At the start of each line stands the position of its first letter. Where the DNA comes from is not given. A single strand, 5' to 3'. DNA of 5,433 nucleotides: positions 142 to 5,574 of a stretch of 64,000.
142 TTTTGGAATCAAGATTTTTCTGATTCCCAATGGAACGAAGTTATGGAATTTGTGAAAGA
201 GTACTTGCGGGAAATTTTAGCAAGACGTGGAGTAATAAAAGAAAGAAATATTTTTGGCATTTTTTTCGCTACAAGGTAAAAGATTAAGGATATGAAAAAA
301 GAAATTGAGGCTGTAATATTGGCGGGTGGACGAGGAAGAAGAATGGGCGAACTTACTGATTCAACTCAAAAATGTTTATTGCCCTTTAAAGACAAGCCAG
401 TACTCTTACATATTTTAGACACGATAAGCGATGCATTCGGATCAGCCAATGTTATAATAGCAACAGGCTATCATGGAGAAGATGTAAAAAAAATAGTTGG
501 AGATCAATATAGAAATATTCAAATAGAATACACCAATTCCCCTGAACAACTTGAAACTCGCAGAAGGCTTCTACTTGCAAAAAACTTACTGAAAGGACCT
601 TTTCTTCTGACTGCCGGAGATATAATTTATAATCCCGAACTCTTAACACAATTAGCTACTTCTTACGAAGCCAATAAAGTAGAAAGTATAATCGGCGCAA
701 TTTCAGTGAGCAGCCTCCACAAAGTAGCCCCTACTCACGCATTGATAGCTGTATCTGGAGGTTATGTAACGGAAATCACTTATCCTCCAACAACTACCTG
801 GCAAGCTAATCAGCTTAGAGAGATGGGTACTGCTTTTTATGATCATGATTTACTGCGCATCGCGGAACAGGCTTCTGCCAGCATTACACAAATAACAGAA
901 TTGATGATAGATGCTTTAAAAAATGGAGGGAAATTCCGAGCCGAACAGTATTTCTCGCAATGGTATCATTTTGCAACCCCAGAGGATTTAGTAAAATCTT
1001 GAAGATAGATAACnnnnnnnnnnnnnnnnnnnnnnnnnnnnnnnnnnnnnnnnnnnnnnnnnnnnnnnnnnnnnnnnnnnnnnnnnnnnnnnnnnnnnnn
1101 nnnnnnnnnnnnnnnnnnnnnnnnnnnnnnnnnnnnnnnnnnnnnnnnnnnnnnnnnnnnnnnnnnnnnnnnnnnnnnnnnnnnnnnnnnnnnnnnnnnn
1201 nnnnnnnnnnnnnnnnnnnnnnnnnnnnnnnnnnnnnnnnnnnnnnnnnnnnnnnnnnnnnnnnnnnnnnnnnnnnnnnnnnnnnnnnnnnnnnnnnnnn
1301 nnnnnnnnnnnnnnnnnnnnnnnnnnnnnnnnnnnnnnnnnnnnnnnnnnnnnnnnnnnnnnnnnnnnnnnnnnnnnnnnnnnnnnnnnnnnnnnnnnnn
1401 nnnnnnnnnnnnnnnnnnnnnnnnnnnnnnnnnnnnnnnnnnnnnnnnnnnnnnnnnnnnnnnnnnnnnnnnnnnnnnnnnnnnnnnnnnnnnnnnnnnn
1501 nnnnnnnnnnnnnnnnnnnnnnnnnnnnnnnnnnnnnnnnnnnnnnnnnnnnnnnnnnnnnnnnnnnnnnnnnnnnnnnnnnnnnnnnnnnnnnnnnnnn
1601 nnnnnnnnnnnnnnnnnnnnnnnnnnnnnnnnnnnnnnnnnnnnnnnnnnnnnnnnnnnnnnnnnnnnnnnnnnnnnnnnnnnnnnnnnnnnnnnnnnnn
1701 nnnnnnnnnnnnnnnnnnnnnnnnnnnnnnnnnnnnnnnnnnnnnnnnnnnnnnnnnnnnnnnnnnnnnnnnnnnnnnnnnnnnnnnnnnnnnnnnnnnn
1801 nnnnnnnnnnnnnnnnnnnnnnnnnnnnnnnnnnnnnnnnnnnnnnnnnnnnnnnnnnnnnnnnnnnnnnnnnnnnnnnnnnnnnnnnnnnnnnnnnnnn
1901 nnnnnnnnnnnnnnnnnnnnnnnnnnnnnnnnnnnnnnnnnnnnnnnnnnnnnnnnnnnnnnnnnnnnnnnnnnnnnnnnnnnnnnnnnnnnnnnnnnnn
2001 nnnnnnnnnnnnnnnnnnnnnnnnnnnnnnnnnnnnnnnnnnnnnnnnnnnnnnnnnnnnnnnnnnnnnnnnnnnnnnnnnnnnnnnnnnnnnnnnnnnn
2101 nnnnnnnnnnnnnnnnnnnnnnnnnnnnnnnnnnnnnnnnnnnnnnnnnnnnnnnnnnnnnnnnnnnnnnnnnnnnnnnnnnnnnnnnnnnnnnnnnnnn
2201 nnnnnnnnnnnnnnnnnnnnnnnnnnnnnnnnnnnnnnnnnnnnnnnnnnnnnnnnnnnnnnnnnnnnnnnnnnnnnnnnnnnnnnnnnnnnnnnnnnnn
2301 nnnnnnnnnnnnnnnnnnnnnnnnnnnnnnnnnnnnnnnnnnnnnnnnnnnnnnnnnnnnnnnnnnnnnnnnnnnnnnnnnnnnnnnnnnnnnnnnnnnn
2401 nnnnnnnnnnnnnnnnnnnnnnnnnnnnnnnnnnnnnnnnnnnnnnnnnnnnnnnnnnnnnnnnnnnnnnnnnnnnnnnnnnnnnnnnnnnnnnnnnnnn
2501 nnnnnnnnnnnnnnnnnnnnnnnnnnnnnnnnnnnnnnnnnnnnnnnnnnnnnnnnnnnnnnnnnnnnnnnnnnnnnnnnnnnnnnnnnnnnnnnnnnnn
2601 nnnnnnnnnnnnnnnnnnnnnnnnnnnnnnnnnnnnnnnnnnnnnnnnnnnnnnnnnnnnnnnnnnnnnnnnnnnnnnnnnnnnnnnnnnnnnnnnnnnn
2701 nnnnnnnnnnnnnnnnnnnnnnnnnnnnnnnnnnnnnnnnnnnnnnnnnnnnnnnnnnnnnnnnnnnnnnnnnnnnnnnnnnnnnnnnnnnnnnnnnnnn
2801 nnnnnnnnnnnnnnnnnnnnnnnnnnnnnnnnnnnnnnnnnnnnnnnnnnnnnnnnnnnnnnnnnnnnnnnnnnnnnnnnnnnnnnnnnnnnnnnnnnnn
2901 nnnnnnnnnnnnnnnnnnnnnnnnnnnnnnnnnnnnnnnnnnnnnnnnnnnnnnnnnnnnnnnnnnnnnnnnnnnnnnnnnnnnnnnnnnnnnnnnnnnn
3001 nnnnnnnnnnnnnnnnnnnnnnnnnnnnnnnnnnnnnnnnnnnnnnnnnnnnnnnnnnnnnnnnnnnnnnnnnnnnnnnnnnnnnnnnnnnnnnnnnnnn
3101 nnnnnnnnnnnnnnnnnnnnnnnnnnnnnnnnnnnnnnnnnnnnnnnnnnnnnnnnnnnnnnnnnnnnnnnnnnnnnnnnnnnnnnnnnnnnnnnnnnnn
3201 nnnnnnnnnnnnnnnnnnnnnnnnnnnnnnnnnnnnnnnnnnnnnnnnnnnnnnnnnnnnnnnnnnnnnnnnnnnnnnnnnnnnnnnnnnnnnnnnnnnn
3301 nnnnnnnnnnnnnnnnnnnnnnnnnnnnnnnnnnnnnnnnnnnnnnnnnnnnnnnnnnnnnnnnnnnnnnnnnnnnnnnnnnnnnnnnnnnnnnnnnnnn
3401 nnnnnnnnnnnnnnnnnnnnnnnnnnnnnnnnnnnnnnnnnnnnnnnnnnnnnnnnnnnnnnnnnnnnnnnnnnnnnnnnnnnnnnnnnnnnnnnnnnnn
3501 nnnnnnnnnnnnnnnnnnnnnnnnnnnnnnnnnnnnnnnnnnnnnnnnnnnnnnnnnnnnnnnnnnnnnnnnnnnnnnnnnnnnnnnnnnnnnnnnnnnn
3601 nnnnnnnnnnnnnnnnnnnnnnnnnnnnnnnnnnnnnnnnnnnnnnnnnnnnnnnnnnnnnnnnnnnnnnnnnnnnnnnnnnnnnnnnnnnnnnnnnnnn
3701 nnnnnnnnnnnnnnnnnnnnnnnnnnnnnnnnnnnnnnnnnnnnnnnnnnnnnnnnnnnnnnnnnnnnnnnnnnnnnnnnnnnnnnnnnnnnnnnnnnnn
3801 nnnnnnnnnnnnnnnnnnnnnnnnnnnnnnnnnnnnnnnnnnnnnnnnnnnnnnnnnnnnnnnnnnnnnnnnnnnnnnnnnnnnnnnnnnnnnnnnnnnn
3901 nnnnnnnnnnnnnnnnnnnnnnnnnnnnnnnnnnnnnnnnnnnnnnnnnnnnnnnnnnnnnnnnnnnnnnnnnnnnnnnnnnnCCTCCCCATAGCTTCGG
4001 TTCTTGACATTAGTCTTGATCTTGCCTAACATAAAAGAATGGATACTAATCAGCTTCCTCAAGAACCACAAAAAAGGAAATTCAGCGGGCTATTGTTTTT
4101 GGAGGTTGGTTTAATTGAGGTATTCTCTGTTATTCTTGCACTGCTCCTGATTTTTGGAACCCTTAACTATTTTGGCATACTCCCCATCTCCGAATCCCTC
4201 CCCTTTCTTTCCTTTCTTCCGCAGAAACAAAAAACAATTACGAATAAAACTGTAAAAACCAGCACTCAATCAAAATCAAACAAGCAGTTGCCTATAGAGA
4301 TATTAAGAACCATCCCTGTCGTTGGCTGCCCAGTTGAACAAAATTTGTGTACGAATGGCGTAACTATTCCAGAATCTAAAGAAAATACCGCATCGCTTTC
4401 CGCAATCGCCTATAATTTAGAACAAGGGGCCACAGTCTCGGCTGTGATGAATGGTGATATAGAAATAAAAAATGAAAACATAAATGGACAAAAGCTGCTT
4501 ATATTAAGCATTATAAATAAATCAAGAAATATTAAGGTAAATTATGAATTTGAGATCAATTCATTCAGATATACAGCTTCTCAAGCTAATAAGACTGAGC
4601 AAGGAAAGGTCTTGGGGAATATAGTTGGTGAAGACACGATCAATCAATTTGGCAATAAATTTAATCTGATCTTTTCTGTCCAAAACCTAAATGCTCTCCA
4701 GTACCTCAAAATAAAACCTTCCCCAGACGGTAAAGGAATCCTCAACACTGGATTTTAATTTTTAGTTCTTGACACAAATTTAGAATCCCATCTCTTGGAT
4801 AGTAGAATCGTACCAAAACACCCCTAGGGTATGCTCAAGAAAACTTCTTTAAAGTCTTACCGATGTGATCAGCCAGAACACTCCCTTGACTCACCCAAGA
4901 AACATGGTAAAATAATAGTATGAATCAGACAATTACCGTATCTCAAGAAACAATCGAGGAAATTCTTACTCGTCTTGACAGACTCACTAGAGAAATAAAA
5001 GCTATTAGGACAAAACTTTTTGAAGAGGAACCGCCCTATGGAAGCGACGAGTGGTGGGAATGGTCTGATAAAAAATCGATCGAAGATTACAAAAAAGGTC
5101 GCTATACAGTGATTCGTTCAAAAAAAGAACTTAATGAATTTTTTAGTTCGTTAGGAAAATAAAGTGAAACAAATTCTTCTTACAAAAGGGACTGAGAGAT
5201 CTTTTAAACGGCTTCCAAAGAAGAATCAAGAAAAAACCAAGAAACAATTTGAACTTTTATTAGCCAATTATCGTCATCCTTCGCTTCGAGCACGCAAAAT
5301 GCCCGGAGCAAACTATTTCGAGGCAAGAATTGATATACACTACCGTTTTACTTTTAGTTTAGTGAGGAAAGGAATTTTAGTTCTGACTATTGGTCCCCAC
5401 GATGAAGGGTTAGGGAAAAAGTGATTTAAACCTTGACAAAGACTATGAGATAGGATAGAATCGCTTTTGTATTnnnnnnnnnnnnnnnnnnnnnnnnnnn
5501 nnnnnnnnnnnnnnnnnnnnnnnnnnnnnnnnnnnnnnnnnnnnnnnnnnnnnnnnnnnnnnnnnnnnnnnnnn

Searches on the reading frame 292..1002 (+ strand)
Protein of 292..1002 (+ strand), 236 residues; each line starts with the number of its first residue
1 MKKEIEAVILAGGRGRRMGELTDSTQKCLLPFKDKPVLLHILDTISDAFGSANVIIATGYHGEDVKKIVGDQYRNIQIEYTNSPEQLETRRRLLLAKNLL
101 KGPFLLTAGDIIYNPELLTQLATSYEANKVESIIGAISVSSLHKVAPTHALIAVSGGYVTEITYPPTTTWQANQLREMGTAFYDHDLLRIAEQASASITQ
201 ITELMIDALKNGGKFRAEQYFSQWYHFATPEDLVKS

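Call 16: search_protein_families(library=pfam, proteins=[window:292-1002:+], max_evalue=0.001)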
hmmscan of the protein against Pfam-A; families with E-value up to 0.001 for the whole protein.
window:292-1002:+ (236 aa): 2 families
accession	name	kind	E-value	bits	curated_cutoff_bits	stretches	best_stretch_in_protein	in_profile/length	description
PF00483.29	NTP_transferase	-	2.5e-14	53.9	21.2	1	7-219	2-223/245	Nucleotidyl transferase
PF12804.13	NTP_transf_3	-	2.1e-12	47.9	27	1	7-129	1-115/160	MobA-like NTP transferase domain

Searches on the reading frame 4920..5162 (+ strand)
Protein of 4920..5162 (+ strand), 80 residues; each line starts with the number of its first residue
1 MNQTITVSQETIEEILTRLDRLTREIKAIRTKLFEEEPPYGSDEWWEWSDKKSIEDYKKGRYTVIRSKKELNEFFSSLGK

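Call 3: search_protein_families(library=pfam, proteins=[window:4920-5162:+], max_evalue=1)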
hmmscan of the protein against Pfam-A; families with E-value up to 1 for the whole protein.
window:4920-5162:+ (80 aa): 3 families
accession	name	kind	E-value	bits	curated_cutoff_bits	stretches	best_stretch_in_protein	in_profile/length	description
PF10884.14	DUF2683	-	0.04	14.6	27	0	51-72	45-65/66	Protein of unknown function (DUF2683)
PF10241.14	KxDL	-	0.1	13.3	27.2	0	8-38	53-83/86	Uncharacterized conserved protein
PF04102.17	SlyX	-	0.17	13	30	1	1-39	22-64/67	SlyX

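Call 41: search_protein_families(library=ncbifam, proteins=[window:4920-5162:+], max_evalue=0.1)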
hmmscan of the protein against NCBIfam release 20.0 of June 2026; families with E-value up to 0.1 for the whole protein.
window:4920-5162:+ (80 aa): 0 families

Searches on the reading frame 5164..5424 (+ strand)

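Call 3: search_protein_families(library=pfam, proteins=[window:5164-5424:+], max_evalue=1)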
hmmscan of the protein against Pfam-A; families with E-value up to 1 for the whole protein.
window:5164-5424:+ (86 aa): 1 family
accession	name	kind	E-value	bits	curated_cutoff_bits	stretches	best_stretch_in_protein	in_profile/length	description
PF22947.2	ULD_3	-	0.023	15.2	27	1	15-65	36-86/115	Leucine--tRNA ligase, ubiquitin-like domain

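Call 41: search_protein_families(library=ncbifam, proteins=[window:5164-5424:+], max_evalue=0.1)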
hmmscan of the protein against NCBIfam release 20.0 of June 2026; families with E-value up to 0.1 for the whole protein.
window:5164-5424:+ (86 aa): 0 families
